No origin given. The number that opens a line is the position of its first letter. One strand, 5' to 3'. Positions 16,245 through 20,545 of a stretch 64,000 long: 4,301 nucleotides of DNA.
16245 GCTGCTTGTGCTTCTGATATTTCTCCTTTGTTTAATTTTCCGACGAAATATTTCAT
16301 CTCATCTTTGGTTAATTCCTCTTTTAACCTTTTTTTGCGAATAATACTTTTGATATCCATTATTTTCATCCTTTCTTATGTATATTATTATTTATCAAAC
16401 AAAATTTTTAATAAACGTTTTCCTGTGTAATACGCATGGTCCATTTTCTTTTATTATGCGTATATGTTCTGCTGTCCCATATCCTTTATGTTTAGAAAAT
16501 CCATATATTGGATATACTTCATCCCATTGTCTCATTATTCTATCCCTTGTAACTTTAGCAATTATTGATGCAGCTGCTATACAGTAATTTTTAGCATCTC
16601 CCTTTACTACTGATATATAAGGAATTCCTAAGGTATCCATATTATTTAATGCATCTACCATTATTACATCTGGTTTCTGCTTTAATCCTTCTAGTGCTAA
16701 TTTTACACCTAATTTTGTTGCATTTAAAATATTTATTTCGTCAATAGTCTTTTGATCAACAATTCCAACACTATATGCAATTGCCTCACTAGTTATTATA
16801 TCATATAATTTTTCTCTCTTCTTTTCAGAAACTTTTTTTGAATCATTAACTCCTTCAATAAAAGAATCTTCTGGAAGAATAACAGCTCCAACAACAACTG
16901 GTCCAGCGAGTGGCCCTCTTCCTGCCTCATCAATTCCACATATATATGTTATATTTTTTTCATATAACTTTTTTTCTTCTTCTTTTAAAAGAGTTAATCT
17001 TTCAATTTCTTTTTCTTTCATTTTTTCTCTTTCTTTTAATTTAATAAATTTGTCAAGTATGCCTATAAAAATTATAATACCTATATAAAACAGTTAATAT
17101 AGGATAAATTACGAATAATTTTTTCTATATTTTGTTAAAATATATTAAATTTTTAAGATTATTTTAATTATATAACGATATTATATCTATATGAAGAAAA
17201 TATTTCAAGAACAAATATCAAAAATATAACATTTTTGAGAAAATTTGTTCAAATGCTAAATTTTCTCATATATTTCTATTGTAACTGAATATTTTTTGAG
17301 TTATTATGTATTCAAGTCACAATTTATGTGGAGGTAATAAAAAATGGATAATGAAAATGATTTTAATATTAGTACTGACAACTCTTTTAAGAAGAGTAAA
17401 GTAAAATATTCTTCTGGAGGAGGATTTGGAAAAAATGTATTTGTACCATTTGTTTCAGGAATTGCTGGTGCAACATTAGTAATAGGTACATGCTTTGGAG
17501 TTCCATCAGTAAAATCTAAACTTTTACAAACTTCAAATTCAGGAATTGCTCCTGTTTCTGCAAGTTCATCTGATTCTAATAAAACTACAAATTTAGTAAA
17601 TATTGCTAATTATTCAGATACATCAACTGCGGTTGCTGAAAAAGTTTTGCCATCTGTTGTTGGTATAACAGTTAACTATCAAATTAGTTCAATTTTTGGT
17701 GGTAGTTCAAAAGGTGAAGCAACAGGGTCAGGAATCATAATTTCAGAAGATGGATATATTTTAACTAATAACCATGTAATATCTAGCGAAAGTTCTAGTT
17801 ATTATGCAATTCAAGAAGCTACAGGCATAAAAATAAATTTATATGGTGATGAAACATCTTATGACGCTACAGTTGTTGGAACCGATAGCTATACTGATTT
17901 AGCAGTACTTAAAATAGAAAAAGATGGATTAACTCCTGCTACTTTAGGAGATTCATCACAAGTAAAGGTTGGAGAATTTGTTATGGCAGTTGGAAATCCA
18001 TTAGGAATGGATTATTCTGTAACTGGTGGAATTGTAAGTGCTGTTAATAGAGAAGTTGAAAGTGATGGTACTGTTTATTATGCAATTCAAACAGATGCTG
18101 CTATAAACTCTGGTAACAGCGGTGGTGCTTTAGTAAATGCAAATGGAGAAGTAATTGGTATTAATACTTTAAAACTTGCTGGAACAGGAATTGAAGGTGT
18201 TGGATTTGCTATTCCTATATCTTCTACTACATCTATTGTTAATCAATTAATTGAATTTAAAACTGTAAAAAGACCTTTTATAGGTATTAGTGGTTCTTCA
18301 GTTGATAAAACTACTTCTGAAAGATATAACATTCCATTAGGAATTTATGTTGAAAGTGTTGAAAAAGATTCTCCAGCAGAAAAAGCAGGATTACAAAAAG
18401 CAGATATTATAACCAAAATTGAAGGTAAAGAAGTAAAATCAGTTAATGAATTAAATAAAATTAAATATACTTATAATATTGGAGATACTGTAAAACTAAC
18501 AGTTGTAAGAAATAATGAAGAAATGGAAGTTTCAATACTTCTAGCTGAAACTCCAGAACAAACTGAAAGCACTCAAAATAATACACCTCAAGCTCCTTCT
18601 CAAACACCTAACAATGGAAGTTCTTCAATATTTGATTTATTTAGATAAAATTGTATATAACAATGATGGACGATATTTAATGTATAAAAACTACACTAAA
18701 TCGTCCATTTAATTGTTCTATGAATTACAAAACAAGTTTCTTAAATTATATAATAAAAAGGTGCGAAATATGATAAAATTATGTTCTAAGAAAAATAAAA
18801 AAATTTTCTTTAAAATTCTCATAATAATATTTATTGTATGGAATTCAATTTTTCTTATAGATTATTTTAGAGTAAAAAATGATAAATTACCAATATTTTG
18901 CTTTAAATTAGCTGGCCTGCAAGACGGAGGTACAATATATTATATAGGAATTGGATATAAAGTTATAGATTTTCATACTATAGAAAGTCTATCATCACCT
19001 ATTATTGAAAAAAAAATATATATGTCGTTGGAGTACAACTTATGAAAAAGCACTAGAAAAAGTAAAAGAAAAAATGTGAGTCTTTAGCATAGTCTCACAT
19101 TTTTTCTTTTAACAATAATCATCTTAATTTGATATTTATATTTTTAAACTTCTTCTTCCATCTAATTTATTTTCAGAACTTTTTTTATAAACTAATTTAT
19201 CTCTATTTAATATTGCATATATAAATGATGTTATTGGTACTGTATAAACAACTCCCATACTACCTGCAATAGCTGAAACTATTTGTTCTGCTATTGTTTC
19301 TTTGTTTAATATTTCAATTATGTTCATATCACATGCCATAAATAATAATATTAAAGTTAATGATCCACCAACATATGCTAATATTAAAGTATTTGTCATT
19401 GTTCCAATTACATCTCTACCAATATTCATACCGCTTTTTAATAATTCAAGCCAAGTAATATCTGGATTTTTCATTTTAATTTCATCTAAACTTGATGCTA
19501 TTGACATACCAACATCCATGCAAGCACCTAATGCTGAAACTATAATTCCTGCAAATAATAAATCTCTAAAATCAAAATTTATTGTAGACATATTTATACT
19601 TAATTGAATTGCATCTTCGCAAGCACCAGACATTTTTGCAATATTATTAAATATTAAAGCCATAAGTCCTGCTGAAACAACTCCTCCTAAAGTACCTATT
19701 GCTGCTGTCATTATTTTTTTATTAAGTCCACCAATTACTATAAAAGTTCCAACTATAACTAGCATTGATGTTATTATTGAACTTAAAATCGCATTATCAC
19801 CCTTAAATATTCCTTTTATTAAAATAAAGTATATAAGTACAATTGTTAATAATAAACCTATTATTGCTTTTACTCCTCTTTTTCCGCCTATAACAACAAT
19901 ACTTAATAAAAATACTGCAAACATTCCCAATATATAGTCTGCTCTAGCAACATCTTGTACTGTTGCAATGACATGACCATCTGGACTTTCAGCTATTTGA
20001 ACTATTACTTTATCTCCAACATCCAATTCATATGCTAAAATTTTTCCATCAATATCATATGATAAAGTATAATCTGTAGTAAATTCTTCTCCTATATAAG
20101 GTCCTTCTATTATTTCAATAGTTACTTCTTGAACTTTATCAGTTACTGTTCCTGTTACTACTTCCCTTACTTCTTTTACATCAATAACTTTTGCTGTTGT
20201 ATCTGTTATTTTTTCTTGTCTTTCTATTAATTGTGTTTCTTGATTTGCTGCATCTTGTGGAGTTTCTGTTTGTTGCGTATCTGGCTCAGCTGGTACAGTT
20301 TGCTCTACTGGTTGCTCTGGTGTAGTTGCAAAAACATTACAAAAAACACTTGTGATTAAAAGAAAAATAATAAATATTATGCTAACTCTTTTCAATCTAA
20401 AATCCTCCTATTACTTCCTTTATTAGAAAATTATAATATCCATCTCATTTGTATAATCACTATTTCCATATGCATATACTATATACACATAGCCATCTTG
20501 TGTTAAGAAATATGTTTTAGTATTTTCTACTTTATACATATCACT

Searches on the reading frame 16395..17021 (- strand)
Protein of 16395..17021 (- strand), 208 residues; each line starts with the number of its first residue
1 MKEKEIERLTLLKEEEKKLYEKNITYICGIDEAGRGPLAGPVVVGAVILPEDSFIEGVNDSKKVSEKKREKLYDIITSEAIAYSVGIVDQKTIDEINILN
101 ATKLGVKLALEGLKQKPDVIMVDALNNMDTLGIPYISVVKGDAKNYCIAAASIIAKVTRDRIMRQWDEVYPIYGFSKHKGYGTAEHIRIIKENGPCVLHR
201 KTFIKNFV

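Call 25: search_protein_families(library=pfam, proteins=[window:16395-17021:-], max_evalue=0.001)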
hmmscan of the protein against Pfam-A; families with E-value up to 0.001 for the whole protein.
window:16395-17021:- (208 aa): 1 family
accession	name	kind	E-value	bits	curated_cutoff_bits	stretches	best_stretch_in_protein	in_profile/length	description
PF01351.25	RNase_HII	-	6.8e-39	134.3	25.8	1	28-204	1-197/199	Ribonuclease HII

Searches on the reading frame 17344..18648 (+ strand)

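Call 62: search_protein_families(library=pfam, proteins=[window:17344-18648:+], max_evalue=0.00001)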
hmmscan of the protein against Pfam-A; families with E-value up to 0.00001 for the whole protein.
window:17344-18648:+ (434 aa): 5 families
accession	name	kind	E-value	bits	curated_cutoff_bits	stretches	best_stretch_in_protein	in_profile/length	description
PF13365.12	Trypsin_2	-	9.2e-34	117.7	27.6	1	128-273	1-144/144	Trypsin-like peptidase domain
PF00089.32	Trypsin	-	1.1e-19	71.6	20.6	1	121-296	23-217/220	Trypsin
PF13180.12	PDZ_2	-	4.2e-18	65.8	27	1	311-399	1-79/80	PDZ domain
PF00595.29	PDZ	-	4.7e-11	43.3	23.2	1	306-387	5-80/81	PDZ domain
PF17820.7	PDZ_6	-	6.7e-10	39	27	1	335-371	1-37/54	PDZ domain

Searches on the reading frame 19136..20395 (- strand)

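Call 62: search_protein_families(library=pfam, proteins=[window:19136-20395:-], max_evalue=0.00001)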
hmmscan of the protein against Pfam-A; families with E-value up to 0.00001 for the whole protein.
window:19136-20395:- (419 aa): 1 family
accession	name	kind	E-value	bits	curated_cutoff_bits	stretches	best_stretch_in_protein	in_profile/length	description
PF07907.16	YibE_F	-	4.3e-74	249.5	27.2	1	156-394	2-240/241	YibE/F-like protein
